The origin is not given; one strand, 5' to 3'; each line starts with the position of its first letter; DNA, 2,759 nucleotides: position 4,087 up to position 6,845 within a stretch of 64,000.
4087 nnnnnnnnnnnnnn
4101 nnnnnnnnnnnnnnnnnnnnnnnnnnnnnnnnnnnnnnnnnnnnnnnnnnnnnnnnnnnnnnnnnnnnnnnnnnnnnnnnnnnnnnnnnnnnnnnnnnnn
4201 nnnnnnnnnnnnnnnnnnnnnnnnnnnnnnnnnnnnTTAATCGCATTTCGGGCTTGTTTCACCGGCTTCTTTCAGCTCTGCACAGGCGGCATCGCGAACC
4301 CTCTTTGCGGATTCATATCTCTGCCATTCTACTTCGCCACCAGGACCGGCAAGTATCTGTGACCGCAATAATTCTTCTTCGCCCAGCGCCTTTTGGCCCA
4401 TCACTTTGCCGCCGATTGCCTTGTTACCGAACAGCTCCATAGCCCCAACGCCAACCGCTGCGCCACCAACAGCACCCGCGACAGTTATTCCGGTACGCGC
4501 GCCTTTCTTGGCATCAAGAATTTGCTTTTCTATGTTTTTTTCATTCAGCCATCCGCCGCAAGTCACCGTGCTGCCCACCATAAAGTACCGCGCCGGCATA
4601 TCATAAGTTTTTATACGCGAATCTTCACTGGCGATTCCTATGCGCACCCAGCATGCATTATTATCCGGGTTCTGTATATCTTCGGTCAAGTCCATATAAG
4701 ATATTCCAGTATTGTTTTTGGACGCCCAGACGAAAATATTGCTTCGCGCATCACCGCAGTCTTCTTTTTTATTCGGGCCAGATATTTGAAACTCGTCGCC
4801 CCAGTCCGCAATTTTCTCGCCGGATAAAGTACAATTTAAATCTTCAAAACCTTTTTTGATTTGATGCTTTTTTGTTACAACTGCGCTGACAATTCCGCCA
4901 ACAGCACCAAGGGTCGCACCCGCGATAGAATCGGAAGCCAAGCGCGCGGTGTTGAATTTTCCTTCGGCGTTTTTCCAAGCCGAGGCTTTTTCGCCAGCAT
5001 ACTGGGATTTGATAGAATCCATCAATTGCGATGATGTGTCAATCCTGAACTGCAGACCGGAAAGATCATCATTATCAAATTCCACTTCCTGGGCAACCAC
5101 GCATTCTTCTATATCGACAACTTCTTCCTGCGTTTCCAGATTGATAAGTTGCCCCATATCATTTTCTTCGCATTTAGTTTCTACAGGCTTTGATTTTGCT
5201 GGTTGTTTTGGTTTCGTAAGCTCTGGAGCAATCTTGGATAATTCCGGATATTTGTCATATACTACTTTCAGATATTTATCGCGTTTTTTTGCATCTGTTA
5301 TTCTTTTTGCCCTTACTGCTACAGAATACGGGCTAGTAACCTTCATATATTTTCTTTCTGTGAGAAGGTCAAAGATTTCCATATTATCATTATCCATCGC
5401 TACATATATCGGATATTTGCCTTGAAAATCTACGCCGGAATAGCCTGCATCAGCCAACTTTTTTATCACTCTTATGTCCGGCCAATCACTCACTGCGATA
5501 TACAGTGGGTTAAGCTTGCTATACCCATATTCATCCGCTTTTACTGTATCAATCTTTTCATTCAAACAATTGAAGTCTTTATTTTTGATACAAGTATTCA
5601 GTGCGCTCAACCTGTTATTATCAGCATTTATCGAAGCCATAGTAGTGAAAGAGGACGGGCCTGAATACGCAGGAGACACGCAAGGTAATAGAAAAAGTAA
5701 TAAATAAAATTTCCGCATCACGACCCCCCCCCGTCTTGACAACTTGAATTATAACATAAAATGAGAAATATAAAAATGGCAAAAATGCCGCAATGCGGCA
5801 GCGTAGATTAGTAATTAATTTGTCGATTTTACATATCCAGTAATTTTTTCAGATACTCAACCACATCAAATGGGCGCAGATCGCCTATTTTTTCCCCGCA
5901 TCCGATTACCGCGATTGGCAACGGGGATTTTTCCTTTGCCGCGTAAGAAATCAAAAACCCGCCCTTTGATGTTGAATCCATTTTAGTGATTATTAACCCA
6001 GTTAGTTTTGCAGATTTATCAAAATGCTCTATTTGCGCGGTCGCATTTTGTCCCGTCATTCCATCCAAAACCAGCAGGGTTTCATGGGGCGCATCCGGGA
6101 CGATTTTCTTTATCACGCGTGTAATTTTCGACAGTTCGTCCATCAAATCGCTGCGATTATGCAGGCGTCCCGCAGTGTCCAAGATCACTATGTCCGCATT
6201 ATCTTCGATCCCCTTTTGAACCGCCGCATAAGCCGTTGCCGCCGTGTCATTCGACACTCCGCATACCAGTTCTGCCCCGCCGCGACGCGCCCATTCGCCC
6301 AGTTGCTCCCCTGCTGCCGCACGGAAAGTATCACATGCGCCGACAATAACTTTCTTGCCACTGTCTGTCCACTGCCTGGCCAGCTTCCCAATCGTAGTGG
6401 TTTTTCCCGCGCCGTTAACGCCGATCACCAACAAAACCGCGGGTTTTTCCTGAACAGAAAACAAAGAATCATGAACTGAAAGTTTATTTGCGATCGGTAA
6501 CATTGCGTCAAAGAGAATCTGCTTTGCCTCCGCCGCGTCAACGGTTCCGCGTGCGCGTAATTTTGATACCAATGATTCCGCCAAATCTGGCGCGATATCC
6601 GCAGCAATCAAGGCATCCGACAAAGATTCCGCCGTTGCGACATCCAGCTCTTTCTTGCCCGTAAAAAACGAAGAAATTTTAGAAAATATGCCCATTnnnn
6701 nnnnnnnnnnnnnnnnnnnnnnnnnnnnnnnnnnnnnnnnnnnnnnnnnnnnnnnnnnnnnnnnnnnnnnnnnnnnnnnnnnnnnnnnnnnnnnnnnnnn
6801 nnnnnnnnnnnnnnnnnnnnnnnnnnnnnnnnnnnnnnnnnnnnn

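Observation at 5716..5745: G9 homopolymer overlapping the ribosome binding site of a secreted ankyrin-like / glycine-zipper protein: candidate phase-variation switch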

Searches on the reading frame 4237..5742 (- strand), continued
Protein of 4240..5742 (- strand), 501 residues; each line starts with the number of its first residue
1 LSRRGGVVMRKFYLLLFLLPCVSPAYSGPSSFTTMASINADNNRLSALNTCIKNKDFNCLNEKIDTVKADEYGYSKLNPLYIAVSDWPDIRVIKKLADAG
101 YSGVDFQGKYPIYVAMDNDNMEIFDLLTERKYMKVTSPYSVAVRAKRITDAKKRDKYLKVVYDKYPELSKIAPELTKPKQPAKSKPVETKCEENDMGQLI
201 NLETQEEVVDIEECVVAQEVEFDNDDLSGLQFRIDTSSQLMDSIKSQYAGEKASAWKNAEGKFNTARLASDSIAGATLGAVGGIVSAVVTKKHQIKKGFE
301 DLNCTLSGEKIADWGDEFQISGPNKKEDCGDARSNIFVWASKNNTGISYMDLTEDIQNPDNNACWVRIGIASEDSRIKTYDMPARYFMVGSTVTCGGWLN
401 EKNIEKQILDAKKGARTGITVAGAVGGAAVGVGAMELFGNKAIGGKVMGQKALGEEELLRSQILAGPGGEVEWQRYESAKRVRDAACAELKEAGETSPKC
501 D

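Call 69: find_encoding_contigs(protein=window:4240-5721:-, flank=2000)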
Protein seq(494 aa) (494 aa): no gene with exactly this product is on record in the collection.

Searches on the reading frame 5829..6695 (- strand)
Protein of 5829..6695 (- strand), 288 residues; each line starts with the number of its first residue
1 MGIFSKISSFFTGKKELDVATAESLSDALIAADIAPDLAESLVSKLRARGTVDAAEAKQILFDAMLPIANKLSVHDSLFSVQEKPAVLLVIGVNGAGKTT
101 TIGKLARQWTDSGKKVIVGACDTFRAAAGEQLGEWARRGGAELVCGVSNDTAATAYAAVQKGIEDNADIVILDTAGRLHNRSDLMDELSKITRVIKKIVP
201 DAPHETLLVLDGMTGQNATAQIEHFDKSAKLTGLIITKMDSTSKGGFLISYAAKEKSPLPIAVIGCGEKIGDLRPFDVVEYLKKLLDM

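Call 5: search_protein_families(library=pfam, proteins=[window:5829-6695:-], max_evalue=0.1)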
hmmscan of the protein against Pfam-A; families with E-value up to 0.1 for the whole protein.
window:5829-6695:- (288 aa): 27 families (the best 25 are shown)
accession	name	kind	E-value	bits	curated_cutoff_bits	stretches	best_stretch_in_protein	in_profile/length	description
PF00448.28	SRP54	-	1.2e-63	214.8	22.7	1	85-286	1-195/196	SRP54-type protein, GTPase domain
PF02881.24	SRP54_N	-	7.2e-08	33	22.4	1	4-65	2-75/75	SRP54-type protein, helical bundle domain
PF13604.12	AAA_30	-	1.1e-07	32.3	27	1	84-181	17-103/191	AAA domain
PF13191.12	AAA_16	-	1.4e-06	29.3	32.6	1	84-214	23-142/167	AAA ATPase domain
PF06414.18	Zeta_toxin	-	2.1e-05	24.5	22.3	1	80-176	11-105/199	Zeta toxin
PF01656.29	CbiA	-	8.4e-05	23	25.4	1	95-264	9-106/125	CobQ/CobB/MinD/ParA nucleotide binding domain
PF13401.12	AAA_22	-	0.00025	21.8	27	1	85-194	5-110/130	AAA domain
PF25201.1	nSTAND6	-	0.00039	20.9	27.7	1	82-117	16-50/148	Novel STAND NTPase 6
PF13207.12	AAA_17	-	0.00065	20.4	27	1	91-192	1-96/136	AAA domain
PF20720.3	nSTAND3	-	0.00083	19.5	27.2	1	78-117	10-49/155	Novel STAND NTPase 3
PF05729.18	NACHT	-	0.00097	19.4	26.7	1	87-200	2-115/167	NACHT domain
PF25199.1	nSTAND_NTPase5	-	0.001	19.3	34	1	77-117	31-74/145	Novel STAND NTPase 5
PF03308.22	MeaB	-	0.0013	18.2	23.1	1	84-127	32-75/273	Methylmalonyl Co-A mutase-associated GTPase MeaB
PF13245.12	AAA_19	-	0.0018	18.9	25.1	1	85-206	11-118/134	AAA domain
PF09848.15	SLFN-g3_helicase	-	0.0023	17.7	24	1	86-209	2-120/354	Schlafen group 3, DNA/RNA helicase domain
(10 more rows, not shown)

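Call 6: search_protein_families(library=ncbifam, proteins=[window:5829-6695:-], max_evalue=0.1)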
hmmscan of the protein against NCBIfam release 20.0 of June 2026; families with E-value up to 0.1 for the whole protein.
window:5829-6695:- (288 aa): 50 families (the best 25 are shown)
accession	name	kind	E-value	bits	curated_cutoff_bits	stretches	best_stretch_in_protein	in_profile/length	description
TIGR00064.1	ftsY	equivalog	1.4e-86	290.2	260.7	1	20-286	5-279/279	signal recognition particle-docking protein FtsY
TIGR00959.1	ffh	equivalog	1.1e-52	179.3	473.2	1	21-288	29-296/428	signal recognition particle protein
TIGR01425.1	SRP54_euk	equivalog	1.1e-41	143.2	576.25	1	27-288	36-296/428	signal recognition particle protein SRP54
TIGR03499.1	FlhF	equivalog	8.5e-18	65.3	174.15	1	21-176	139-286/286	flagellar biosynthesis GTPase FlhF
NF009367.0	PRK12724.1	equivalog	1.1e-16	60.8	718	1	22-285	157-409/433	flagellar biosynthesis regulator FlhF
NF009368.0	PRK12726.1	equivalog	4e-15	55.8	832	1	63-270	185-381/407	flagellar biosynthesis regulator FlhF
NF005230.0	PRK06731.1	equivalog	1.1e-13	51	553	1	67-265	67-256/281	flagellar biosynthesis regulator FlhF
NF011312.0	PRK14723.1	equivalog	7.9e-10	37.9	951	1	22-270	127-362/768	flagellar biosynthesis regulator FlhF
NF009366.0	PRK12723.1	equivalog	2.3e-09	36.9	585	1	13-255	102-338/388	flagellar biosynthesis regulator FlhF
NF011311.0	PRK14722.1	equivalog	4e-07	29.4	777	1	24-271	78-321/374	flagellar biosynthesis regulator FlhF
NF011310.0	PRK14721.1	equivalog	4.6e-06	26.1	725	1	27-246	139-343/423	flagellar biosynthesis regulator FlhF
NF041546.1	ParA_partition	equivalog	4.9e-06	26.2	180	1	95-181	10-91/203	ParA family partition ATPase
TIGR02768.1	TraA_Ti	equivalog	0.00033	19.1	590.45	1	80-182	370-462/751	Ti-type conjugative transfer relaxase TraA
TIGR00750.1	lao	equivalog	0.00095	18.4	240.75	1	78-133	27-83/300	methylmalonyl Co-A mutase-associated GTPase MeaB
NF009701.0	PRK13230.1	subfamily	0.00096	18.2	350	1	90-123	6-39/291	nitrogenase reductase-like protein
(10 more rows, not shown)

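Call 70: find_encoding_contigs(protein=window:5832-6695:-, flank=3000, max_places=10)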
Protein window:5832-6695:- (288 aa): 5 contigs read that carry it; 4 places shown.
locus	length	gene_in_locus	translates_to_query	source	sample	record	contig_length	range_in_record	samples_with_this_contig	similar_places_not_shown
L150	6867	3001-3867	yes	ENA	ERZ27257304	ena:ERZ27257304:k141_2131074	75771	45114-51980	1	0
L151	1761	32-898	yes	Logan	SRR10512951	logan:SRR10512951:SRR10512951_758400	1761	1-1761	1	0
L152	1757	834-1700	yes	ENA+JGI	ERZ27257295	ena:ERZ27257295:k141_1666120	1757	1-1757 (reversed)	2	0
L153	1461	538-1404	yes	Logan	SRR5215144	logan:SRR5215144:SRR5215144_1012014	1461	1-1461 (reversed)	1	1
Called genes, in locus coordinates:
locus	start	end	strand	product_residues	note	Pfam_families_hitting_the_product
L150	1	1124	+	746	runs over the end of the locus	PF00521:DNA_topoisoIV, PF03989:DNA_gyraseA_C (faint)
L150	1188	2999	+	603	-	PF00664:ABC_membrane (weak), PF00005:ABC_tran, PF02463:SMC_N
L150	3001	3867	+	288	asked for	PF02881:SRP54_N, PF06414:Zeta_toxin (faint), PF13191:AAA_16 (weak), PF13604:AAA_30, PF00448:SRP54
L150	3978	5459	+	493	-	-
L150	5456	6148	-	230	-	-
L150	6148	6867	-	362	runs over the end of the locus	-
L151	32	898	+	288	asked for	PF02881:SRP54_N, PF06414:Zeta_toxin (faint), PF13191:AAA_16 (weak), PF13604:AAA_30, PF00448:SRP54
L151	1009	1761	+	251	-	?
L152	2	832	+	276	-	?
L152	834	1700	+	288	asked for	PF02881:SRP54_N, PF06414:Zeta_toxin (faint), PF13191:AAA_16 (weak), PF13604:AAA_30, PF00448:SRP54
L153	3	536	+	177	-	?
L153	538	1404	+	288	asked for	PF02881:SRP54_N, PF06414:Zeta_toxin (faint), PF13191:AAA_16 (weak), PF13604:AAA_30, PF00448:SRP54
